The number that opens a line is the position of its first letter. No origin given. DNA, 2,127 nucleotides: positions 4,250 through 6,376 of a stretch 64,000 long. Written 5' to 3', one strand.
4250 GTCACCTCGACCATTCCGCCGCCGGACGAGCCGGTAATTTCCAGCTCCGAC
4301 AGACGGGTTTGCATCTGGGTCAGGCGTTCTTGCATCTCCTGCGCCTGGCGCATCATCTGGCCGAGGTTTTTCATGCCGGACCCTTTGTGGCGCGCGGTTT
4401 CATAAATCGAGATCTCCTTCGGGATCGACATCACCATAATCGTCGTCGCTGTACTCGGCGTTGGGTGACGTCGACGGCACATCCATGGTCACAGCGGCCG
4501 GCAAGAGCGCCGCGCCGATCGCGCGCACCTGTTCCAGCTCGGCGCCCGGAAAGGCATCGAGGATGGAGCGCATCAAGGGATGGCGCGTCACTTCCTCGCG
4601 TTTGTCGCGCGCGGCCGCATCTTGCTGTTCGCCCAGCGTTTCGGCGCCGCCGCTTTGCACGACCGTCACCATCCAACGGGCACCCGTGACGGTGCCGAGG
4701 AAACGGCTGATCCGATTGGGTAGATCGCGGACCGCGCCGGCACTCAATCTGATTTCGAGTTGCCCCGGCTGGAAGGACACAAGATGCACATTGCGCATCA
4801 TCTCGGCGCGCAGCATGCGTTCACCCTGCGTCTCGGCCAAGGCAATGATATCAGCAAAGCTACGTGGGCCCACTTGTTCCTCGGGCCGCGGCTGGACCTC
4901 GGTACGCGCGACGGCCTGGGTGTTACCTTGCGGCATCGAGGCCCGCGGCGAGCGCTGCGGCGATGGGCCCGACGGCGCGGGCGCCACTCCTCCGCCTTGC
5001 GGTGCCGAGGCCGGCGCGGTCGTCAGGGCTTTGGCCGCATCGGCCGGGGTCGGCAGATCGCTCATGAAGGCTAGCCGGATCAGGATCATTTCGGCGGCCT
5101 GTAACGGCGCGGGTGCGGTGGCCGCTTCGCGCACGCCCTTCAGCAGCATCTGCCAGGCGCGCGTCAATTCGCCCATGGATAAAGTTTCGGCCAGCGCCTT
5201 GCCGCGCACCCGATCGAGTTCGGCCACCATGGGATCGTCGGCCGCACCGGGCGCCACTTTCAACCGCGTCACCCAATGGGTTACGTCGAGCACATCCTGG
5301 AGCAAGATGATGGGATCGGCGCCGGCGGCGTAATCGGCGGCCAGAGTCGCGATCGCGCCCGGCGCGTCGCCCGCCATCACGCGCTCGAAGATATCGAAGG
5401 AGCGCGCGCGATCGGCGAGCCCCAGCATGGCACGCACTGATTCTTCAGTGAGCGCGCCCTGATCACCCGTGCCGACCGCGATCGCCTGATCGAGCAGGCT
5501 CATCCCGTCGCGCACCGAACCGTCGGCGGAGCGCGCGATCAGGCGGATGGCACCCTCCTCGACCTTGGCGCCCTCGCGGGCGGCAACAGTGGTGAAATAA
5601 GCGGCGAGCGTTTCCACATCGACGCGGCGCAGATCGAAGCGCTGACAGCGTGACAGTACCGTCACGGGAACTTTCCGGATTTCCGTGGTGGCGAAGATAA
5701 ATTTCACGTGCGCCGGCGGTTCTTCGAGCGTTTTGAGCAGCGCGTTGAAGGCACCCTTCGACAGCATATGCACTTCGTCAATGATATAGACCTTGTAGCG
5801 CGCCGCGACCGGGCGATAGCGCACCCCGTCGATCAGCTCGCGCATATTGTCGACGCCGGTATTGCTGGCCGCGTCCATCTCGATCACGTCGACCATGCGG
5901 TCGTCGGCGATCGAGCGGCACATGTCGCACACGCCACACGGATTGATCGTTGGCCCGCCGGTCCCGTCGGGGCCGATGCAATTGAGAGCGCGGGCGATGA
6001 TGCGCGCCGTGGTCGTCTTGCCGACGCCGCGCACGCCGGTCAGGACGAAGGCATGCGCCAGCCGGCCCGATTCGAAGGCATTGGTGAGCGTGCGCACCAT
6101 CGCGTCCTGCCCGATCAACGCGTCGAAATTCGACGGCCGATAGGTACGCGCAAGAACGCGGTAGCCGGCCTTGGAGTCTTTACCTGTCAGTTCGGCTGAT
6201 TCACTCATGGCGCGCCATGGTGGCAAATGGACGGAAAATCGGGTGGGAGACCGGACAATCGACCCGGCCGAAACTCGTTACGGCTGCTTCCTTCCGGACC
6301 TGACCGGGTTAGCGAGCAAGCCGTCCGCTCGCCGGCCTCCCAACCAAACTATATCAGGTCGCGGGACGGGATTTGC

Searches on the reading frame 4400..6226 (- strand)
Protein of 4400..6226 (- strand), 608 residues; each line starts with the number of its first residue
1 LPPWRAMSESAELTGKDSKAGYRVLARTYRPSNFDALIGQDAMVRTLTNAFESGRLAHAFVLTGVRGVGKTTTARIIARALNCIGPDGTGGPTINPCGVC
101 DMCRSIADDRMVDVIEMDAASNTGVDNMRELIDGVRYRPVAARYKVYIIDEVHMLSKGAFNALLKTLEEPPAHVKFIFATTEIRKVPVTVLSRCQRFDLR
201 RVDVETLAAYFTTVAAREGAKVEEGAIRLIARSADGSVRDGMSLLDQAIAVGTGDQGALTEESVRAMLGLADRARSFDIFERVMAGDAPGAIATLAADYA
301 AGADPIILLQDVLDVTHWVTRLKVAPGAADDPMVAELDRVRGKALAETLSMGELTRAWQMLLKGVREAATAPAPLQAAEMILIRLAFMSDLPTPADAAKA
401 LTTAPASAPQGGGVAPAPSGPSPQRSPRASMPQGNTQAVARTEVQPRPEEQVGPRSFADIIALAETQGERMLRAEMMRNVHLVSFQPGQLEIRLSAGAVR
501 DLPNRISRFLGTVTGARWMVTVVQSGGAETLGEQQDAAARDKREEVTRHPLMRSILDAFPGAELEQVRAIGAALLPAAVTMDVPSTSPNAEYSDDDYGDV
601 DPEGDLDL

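Call 54: search_protein_families(library=pfam, proteins=[window:4400-6226:-], max_evalue=0.001)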
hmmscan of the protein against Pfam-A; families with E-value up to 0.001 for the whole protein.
window:4400-6226:- (608 aa): 13 families
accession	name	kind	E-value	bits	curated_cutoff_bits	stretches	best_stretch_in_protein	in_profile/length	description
PF12169.13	DNA_pol3_gamma3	-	7.3e-49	165.7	24.4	1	259-401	1-143/143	DNA polymerase III subunits gamma and tau domain III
PF13177.12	DNA_pol3_delta2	-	1e-36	126.8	27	1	40-202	2-160/161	DNA polymerase III, delta subunit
PF12362.13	DUF3646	-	2.8e-33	115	30.2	1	454-567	1-114/114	DNA polymerase III gamma and tau subunits C terminal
PF22608.2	DNAX_ATPase_lid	-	3.5e-16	59.1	27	1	209-254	4-49/49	DNA polymerase III clamp loader subunit, ATPase lid domain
PF00004.35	AAA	-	1.2e-10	42.4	21.2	1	61-196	2-125/131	ATPase family associated with various cellular activities (AAA)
PF13401.12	AAA_22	-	4.3e-07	30.7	27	1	59-181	7-123/130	AAA domain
PF13191.12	AAA_16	-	5.8e-06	27.3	32.6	1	37-82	2-49/167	AAA ATPase domain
PF13604.12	AAA_30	-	1.3e-05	25.5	27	1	58-176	19-121/191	AAA domain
PF07728.20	AAA_5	-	2.5e-05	24.8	22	1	60-173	2-96/139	AAA domain (dynein-related subfamily)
PF05496.18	RuvB_N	-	2.9e-05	24.3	27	1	30-97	2-72/159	Holliday junction DNA helicase RuvB P-loop domain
PF07724.20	AAA_2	-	8.5e-05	23.1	27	1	59-169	5-101/166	AAA domain (Cdc48 subfamily)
PF13245.12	AAA_19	-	0.00017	22.2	25.1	1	56-173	10-119/134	AAA domain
PF13173.12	AAA_14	-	0.00035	21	27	0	59-178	4-95/129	AAA domain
